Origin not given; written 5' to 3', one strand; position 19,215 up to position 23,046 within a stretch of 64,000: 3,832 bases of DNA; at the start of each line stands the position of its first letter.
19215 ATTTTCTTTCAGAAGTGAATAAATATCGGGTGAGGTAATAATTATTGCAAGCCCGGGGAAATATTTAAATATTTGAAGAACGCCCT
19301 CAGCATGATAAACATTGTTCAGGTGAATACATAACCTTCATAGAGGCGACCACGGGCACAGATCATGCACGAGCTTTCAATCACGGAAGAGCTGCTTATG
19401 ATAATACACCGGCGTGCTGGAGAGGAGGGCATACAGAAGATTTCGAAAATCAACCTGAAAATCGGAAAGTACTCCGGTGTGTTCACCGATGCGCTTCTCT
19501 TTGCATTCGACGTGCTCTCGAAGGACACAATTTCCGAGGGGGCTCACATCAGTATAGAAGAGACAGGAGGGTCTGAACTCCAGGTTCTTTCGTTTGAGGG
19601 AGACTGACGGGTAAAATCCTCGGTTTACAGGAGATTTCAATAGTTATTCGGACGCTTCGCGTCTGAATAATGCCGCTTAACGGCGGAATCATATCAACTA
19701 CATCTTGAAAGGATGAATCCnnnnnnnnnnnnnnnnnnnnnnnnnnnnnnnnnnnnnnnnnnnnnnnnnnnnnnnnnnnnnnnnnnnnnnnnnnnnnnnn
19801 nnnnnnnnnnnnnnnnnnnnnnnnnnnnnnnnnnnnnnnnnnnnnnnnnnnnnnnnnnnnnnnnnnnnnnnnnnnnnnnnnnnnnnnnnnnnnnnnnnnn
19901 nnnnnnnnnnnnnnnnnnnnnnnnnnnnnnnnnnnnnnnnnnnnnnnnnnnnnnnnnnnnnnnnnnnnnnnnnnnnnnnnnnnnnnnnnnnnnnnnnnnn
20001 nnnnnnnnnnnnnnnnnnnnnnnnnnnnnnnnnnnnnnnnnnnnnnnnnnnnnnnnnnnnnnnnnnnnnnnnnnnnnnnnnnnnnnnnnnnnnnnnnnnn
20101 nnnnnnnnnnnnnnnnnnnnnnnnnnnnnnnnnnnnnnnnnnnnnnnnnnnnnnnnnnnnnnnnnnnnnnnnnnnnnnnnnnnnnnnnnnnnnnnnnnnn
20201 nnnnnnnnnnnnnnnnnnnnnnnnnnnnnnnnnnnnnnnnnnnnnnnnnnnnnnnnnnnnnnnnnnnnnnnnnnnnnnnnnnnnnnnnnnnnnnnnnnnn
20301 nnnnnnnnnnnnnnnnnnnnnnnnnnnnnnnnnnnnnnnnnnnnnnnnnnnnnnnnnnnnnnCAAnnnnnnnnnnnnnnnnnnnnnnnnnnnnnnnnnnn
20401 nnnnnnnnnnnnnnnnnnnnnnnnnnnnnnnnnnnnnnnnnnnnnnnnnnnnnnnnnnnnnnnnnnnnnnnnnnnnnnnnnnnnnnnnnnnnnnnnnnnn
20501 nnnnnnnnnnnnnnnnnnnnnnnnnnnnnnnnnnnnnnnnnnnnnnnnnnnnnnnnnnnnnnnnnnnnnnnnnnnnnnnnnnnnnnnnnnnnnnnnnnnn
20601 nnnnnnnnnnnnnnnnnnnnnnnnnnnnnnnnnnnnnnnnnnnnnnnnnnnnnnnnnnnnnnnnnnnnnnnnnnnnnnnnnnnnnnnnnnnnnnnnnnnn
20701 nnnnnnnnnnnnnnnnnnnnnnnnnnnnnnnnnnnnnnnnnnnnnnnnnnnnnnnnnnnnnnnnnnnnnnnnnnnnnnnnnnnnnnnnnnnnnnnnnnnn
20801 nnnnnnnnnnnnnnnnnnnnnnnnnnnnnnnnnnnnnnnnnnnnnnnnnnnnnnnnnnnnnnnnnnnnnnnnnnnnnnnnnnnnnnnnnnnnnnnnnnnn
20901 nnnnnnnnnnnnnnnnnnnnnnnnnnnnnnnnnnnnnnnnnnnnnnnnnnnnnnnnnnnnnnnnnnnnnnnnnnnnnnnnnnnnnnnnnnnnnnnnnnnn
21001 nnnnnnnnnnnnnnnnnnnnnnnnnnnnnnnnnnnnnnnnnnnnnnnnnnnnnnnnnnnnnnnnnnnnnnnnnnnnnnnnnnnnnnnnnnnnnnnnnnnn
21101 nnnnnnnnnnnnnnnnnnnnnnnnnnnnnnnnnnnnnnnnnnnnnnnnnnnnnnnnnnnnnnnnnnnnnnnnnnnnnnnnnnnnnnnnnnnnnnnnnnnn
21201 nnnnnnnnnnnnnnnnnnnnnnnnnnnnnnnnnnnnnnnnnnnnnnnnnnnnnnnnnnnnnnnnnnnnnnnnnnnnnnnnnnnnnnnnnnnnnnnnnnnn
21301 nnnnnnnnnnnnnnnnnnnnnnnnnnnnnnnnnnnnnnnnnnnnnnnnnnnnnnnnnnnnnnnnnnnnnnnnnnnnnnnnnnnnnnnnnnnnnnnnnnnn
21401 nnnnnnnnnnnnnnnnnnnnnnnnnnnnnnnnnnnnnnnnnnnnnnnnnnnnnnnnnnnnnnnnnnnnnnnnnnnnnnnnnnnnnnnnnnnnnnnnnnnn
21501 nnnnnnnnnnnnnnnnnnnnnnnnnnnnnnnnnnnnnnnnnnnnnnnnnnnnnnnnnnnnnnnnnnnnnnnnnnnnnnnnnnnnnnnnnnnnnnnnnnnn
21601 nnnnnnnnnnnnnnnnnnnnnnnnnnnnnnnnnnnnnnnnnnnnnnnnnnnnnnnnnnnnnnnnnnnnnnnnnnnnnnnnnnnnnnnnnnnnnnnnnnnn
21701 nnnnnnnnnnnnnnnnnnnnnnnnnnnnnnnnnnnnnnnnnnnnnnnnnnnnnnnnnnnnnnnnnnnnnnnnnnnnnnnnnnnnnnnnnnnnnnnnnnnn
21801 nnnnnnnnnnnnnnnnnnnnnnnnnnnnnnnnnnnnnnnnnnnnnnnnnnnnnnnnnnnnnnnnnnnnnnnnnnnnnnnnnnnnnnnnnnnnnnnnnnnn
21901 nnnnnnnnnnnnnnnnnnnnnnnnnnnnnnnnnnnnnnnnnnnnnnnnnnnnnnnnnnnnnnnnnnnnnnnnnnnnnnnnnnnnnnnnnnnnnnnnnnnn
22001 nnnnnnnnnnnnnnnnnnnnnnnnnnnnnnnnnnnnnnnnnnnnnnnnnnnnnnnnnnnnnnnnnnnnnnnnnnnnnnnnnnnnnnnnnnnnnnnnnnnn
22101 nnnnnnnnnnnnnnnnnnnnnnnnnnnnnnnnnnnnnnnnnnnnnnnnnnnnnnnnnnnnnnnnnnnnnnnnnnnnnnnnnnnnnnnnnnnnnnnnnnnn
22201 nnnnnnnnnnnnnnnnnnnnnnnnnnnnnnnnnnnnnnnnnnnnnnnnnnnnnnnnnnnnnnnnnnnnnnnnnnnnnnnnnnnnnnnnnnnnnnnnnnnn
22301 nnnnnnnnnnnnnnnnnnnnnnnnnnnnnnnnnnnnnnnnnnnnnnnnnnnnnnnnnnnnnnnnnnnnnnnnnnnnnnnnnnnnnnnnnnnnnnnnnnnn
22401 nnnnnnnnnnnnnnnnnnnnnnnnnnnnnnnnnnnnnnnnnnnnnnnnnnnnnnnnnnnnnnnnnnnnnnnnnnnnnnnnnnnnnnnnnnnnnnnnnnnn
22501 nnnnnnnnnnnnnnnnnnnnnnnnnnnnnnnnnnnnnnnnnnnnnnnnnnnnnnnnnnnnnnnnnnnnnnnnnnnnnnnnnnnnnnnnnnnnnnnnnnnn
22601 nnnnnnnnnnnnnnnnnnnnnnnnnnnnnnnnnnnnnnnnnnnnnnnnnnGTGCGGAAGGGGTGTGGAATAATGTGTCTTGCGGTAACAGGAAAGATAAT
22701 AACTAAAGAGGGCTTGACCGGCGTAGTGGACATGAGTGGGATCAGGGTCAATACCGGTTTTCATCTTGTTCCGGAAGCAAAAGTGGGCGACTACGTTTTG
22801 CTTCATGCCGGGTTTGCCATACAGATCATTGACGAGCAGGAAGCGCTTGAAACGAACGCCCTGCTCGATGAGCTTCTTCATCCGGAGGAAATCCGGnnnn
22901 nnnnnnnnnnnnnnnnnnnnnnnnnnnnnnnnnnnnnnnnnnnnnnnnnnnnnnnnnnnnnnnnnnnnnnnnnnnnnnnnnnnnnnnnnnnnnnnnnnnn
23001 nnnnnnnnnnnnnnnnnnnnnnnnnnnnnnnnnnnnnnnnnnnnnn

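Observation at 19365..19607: HypA lacking its zinc-finger domain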

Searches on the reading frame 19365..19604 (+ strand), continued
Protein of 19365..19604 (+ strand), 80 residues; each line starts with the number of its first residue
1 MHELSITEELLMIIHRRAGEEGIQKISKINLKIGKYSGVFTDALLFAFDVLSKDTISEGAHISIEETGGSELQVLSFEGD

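Call 67: find_encoding_contigs(protein=P0188, flank=10000, max_places=1)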
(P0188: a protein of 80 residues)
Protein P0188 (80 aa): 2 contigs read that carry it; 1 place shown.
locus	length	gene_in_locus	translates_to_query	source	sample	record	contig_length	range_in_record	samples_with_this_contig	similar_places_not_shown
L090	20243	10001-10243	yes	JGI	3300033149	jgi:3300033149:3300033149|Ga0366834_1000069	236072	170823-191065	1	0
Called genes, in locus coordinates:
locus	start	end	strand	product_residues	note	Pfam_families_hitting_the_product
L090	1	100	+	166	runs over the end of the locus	PF12838:Fer4_7 (faint), PF13237:Fer4_10 (faint), PF13247:Fer4_11, PF13187:Fer4_9 (weak)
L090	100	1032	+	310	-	PF00146:NADHdh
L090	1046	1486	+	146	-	PF01058:Oxidored_q6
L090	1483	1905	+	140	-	PF00329:Complex1_30kDa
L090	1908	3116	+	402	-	PF00374:NiFeSe_Hases, PF00346:Complex1_49kDa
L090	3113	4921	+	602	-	PF00361:Proton_antipo_M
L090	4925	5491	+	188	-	PF13244:MbhD, PF00499:Oxidored_q3 (faint), PF20501:MbhE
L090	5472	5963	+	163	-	PF04039:MnhB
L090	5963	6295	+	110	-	PF00420:Oxidored_q2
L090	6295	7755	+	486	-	PF00662:Proton_antipo_N (weak), PF10125:NADHdeh_related, PF00361:Proton_antipo_M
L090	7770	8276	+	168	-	PF01899:MNHE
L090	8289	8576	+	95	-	PF04066:MrpF_PhaF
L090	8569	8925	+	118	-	PF03334:PhaG_MnhG_YufB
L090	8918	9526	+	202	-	PF12838:Fer4_7, PF14697:Fer4_21 (faint), PF00037:Fer4 (weak), PF12837:Fer4_6 (faint), PF13237:Fer4_10 (weak), PF13187:Fer4_9 (weak)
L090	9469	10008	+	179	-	PF01750:HycI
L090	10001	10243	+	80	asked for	PF01155:HypA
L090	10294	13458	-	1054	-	PF19773:DUF6259, PF01055:Glyco_hydro_31_2nd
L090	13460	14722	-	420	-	PF01938:TRAM (weak), PF21579:PabTrmU54_TRAM_dom (faint), PF05958:tRNA_U5-meth_tr, PF03602:Cons_hypoth95 (weak), PF05175:MTS, PF13847:Methyltransf_31, PF08241:Methyltransf_11 (weak), PF13649:Methyltransf_25, +1 more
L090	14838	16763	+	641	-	PF20581:DUF6785, PF20580:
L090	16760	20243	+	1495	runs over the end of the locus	PF04389:Peptidase_M28 (weak), PF12704:MacB_PCD (faint), PF02687:FtsX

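Call 71: find_homologous_proteins(query=A4, max_evalue=1e-8)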
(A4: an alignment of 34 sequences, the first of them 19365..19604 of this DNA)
Query A4 (34 sequences) (80 aa, profile of the alignment): 2114 proteins with E <= 1e-8 among 2696 candidates; the best 120 are listed.
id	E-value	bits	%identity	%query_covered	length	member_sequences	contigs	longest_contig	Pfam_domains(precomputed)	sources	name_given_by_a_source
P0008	7.4e-28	114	71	100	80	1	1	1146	PF01155.26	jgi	jgi:hydrogenase nickel incorporation protein HypA/HybF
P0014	1.6e-27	113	68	100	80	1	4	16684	PF01155.26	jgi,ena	jgi:hydrogenase nickel incorporation protein HypA/HybF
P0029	2.8e-27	112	65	100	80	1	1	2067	PF01155.26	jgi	jgi:hydrogenase nickel incorporation protein HypA/HybF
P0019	2.8e-27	112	66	100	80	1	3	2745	PF01155.26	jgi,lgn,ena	-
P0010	2.9e-27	112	70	100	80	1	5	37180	PF01155.26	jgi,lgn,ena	-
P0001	3.1e-27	112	96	100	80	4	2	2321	PF01155.26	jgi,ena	-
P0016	3.9e-27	112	68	100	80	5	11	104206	PF01155.26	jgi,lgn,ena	jgi:hydrogenase nickel incorporation protein HypA/HybF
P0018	6.3e-27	111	68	100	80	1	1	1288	PF01155.26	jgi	jgi:hydrogenase nickel incorporation protein HypA/HybF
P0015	7.1e-27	111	68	100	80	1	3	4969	PF01155.26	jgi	jgi:hydrogenase nickel incorporation protein HypA/HybF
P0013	7.2e-27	111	68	100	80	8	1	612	PF01155.26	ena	-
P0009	8.8e-27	111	69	100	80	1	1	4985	PF01155.26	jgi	jgi:hydrogenase nickel incorporation protein HypA/HybF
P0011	9.9e-27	111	68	100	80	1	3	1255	PF01155.26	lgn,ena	-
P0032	1.1e-26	110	65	100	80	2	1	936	PF01155.26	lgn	-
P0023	1.2e-26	110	65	100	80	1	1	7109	PF01155.26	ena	-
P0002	1.3e-26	110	91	100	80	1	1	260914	PF01155.26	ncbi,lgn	-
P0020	1.4e-26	110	65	100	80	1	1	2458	PF01155.26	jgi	jgi:hydrogenase nickel incorporation protein HypA/HybF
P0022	1.4e-26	110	66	100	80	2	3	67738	PF01155.26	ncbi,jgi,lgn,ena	-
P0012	2.8e-26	109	70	100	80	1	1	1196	PF01155.26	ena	-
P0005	3.1e-26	109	70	100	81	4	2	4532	PF01155.26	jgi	jgi:hydrogenase nickel incorporation protein HypA/HybF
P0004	4.2e-26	109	79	100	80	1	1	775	PF01155.26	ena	-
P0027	4.5e-26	109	68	100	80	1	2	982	PF01155.26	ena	-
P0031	5.1e-26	108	64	100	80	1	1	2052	PF01155.26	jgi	jgi:hydrogenase nickel incorporation protein HypA/HybF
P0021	6.8e-26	108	66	100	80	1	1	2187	PF01155.26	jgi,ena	-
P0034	9.0e-26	108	64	100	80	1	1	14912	PF01155.26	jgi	jgi:hydrogenase nickel incorporation protein HypA/HybF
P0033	9.4e-26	108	64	100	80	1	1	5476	PF01155.26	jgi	jgi:hydrogenase nickel incorporation protein HypA/HybF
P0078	1.2e-25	107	33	98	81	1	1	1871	PF01155.26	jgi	jgi:hydrogenase nickel incorporation protein HypA/HybF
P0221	1.8e-25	107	38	100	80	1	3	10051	PF01155.26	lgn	-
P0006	2.2e-25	106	71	100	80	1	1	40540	PF01155.26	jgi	-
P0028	2.2e-25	106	66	100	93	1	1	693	PF01155.26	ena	-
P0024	2.5e-25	106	68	100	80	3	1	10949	PF01155.26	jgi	jgi:hydrogenase nickel incorporation protein HypA/HybF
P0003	3.0e-25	106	84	100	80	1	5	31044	PF01155.26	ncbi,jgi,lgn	-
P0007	3.5e-25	106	71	100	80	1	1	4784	PF01155.26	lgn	-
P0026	3.5e-25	106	66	100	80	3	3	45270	PF01155.26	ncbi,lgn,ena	ncbi:MAG: hydrogenase maturation nickel metallochaperone HypA/HybF [Spirochaetota bacterium]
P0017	4.4e-25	105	68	100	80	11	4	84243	PF01155.26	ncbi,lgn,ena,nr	ncbi:MAG: hydrogenase maturation nickel metallochaperone HypA [Spirochaetes bacterium]|nr:hydrogenas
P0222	4.5e-25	105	29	98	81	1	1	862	PF01155.26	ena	-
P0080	5.6e-25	105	31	98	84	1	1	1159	PF01155.26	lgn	-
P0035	5.8e-25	105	63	100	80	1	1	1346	PF01155.26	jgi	jgi:hydrogenase nickel incorporation protein HypA/HybF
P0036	8.8e-25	104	61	100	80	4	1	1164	PF01155.26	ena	-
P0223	9.4e-25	104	33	98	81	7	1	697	PF01155.26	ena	-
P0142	1.6e-24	104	35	100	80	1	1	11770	PF01155.26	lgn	-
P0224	2.0e-24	103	36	100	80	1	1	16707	PF01155.26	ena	-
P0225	2.2e-24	103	43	81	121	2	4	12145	PF01155.26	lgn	-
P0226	2.6e-24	103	32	98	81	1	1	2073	PF01155.26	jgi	jgi:hydrogenase nickel incorporation protein HypA/HybF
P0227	3.4e-24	103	33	86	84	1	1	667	PF01155.26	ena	-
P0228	5.4e-24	102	32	98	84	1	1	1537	PF01155.26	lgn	-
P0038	5.6e-24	102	61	100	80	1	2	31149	PF01155.26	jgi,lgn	jgi:hydrogenase nickel incorporation protein HypA/HybF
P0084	8.0e-24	101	37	98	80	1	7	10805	PF01155.26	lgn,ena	-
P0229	1.0e-23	101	28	98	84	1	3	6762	PF01155.26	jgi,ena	-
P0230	1.3e-23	101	33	98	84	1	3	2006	PF01155.26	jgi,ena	-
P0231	1.4e-23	101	41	85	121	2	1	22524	PF01155.26,PF20120.6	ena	-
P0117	1.4e-23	101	32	100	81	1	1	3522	PF01155.26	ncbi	-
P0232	1.9e-23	100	33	98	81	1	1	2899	PF01155.26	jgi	jgi:hydrogenase nickel incorporation protein HypA/HybF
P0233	2.3e-23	100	36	98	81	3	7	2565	PF01155.26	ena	-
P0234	2.8e-23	100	35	98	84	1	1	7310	PF01155.26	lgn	-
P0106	3.4e-23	99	37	98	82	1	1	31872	PF01155.26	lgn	-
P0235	3.4e-23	99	37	98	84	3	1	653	PF01155.26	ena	-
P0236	3.8e-23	99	29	98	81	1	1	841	PF01155.26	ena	-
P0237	6.2e-23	98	45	83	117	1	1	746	PF01155.26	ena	-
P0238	6.5e-23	98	42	81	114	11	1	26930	PF01155.26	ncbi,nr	ncbi:MAG: hydrogenase maturation nickel metallochaperone HypA [Deltaproteobacteria bacterium]|nr:MAG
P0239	9.4e-23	98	35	91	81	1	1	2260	PF01155.26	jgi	-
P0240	1.2e-22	98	42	81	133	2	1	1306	PF01155.26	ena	-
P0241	1.2e-22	98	33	100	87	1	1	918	PF01155.26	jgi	jgi:hydrogenase nickel incorporation protein HypA/HybF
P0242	1.2e-22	98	36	98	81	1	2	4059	PF01155.26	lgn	-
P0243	1.7e-22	97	44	83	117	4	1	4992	PF01155.26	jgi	jgi:hydrogenase nickel incorporation protein HypA/HybF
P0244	1.8e-22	97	41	85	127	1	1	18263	PF01155.26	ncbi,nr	ncbi:MAG: hydrogenase maturation nickel metallochaperone HypA [Desulfobacteraceae bacterium]|nr:hydr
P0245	1.9e-22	97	42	81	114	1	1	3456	PF01155.26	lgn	-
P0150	1.9e-22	97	38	81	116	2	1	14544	PF01155.26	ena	-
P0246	2.2e-22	97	40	81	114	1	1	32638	PF01155.26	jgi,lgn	jgi:hydrogenase nickel incorporation protein HypA/HybF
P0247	2.4e-22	97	39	83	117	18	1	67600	PF01155.26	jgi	jgi:hydrogenase nickel incorporation protein HypA/HybF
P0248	2.5e-22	97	35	100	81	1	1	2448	PF01155.26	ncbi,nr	ncbi:MAG: hydrogenase maturation nickel metallochaperone HypA [Deltaproteobacteria bacterium]|nr:hyd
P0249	2.7e-22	96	45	81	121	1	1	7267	PF01155.26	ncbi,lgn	ncbi:MAG: hydrogenase maturation nickel metallochaperone HypA [Syntrophobacteraceae bacterium]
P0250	3.2e-22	96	37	84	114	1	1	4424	PF01155.26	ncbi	-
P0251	3.4e-22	96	42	81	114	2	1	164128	PF01155.26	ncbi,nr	ncbi:MAG: hydrogenase maturation nickel metallochaperone HypA [Desulfovibrionales bacterium]|nr:hydr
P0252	3.4e-22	96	39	86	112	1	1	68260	PF01155.26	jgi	-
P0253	3.4e-22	96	52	80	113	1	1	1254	PF01155.26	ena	-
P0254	3.7e-22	96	41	83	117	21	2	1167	PF01155.26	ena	-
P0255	4.2e-22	96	39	83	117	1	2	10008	PF01155.26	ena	-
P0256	4.3e-22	96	48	81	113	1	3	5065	PF01155.26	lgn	-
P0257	4.5e-22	96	34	91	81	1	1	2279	PF01155.26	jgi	jgi:hydrogenase nickel incorporation protein HypA/HybF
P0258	4.6e-22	96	41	83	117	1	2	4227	PF01155.26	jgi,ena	-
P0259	4.7e-22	96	41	86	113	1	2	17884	PF01155.26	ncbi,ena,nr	ncbi:MAG TPA: hydrogenase maturation nickel metallochaperone HypA [Mariprofundaceae bacterium]|nr:hy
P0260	4.8e-22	96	40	81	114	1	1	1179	PF01155.26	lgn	-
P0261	4.9e-22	96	46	85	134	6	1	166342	PF01155.26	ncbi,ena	-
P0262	4.9e-22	96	50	80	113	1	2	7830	PF01155.26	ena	-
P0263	5.0e-22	96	35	81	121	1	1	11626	PF01155.26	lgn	-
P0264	5.0e-22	96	43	81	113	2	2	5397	PF01155.26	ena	-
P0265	5.3e-22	95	34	98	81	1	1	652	PF01155.26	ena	-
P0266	5.3e-22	95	40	81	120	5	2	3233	PF01155.26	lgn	-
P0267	5.4e-22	95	35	81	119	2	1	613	PF01155.26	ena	-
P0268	5.5e-22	95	42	81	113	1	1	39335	PF01155.26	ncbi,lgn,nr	ncbi:hydrogenase maturation nickel metallochaperone HypA [candidate division KSB1 bacterium]|nr:hydr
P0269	5.5e-22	95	28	98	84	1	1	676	PF01155.26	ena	-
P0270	5.6e-22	95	36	98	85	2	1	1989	PF01155.26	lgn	-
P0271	6.1e-22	95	36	98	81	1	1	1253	PF01155.26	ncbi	-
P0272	7.1e-22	95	42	81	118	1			PF01155.26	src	-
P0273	7.6e-22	95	40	81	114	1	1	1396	PF01155.26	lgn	-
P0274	7.8e-22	95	43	81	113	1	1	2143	PF01155.26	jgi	-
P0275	8.1e-22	95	39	86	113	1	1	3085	PF01155.26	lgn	-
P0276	8.1e-22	95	40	81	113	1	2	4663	PF01155.26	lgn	-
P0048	8.5e-22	95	45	81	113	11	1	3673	PF01155.26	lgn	-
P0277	8.7e-22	95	37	81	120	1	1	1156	PF01155.26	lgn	-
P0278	8.8e-22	95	45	81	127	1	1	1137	PF01155.26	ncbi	-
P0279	9.4e-22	95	40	81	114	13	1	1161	PF01155.26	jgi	jgi:hydrogenase nickel incorporation protein HypA/HybF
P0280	1.0e-21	95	42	81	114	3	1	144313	PF01155.26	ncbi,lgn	ncbi:MAG: hydrogenase maturation nickel metallochaperone HypA [Thermodesulfobacteriota bacterium]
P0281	1.1e-21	95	38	83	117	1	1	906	PF01155.26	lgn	-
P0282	1.1e-21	95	41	100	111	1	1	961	PF01155.26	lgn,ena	-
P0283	1.1e-21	94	34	81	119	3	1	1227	PF01155.26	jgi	-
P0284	1.1e-21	94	35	86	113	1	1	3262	PF01155.26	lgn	-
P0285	1.5e-21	94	37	81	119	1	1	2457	PF01155.26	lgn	-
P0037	1.6e-21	94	50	100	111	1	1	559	PF01155.26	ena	-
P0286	1.7e-21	94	37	81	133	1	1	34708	PF01155.26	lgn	-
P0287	1.7e-21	94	48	81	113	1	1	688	PF01155.26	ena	-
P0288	1.8e-21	94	40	81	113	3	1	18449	PF01155.26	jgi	-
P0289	1.9e-21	94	39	88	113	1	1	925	PF01155.26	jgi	jgi:hydrogenase nickel incorporation protein HypA/HybF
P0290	2.0e-21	94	29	91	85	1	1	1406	PF01155.26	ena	-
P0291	2.0e-21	94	43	81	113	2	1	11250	PF01155.26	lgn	-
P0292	2.1e-21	94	52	80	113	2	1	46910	PF01155.26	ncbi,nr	ncbi:MAG: hydrogenase maturation nickel metallochaperone HypA [Chitinispirillaceae bacterium]|nr:hyd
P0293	2.2e-21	94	43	81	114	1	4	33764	PF01155.26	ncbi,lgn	-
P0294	2.4e-21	93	33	100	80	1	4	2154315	PF01155.26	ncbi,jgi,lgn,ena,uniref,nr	ncbi:hydrogenase maturation nickel metallochaperone HypA/HybF [Aquicella lusitana]|uniref:Hydrogenas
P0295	2.5e-21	93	47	80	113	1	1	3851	PF01155.26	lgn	-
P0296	2.7e-21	93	36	98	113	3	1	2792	PF01155.26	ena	-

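Call 72: find_encoding_contigs(protein=P0294, flank=10000, max_places=1)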
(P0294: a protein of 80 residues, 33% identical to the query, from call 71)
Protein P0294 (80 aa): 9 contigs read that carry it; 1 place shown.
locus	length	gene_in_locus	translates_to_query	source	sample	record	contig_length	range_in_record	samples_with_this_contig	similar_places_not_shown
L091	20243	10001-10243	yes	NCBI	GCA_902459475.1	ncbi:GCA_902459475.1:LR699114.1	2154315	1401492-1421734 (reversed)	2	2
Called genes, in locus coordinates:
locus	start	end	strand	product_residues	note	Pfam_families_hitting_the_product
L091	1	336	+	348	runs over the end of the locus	PF08240:ADH_N, PF00107:ADH_zinc_N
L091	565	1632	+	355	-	-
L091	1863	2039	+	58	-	-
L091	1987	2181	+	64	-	-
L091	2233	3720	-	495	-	PF01930:Cas_Cas4 (faint), PF11074:DUF2779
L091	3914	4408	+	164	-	PF13302:Acetyltransf_3, PF00583:Acetyltransf_1, PF13523:Acetyltransf_8 (weak)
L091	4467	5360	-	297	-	PF13793:Pribosyltran_N, PF14572:Pribosyl_synth (faint), PF00156:Pribosyltran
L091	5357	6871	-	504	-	PF02885:Glycos_trans_3N, PF00591:Glycos_transf_3, PF07831:PYNP_C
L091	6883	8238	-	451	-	PF00753:Lactamase_B, PF23023:Anti-Pycsar_Apyc1 (weak), PF12706:Lactamase_B_2, PF16661:Lactamase_B_6, PF10996:Beta-Casp, PF07521:RMMBL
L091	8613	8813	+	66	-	-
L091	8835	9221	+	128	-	PF09838:DUF2065 (faint)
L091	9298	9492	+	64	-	-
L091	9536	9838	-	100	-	PF03992:ABM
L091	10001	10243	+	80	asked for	PF01155:HypA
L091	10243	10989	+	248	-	PF02492:cobW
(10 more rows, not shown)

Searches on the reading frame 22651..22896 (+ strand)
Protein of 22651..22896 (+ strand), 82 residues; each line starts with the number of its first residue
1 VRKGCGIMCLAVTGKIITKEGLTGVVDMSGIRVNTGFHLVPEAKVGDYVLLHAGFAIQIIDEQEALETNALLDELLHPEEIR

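Call 3: search_protein_families(library=pfam, proteins=[window:22651-22896:+], max_evalue=0.01)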
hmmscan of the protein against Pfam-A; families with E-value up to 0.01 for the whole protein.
window:22651-22896:+ (82 aa): 1 family
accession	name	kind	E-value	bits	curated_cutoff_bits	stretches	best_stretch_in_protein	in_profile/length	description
PF01455.23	HupF_HypC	-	8.5e-23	80.7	28.5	1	8-72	1-65/65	HupF/HypC family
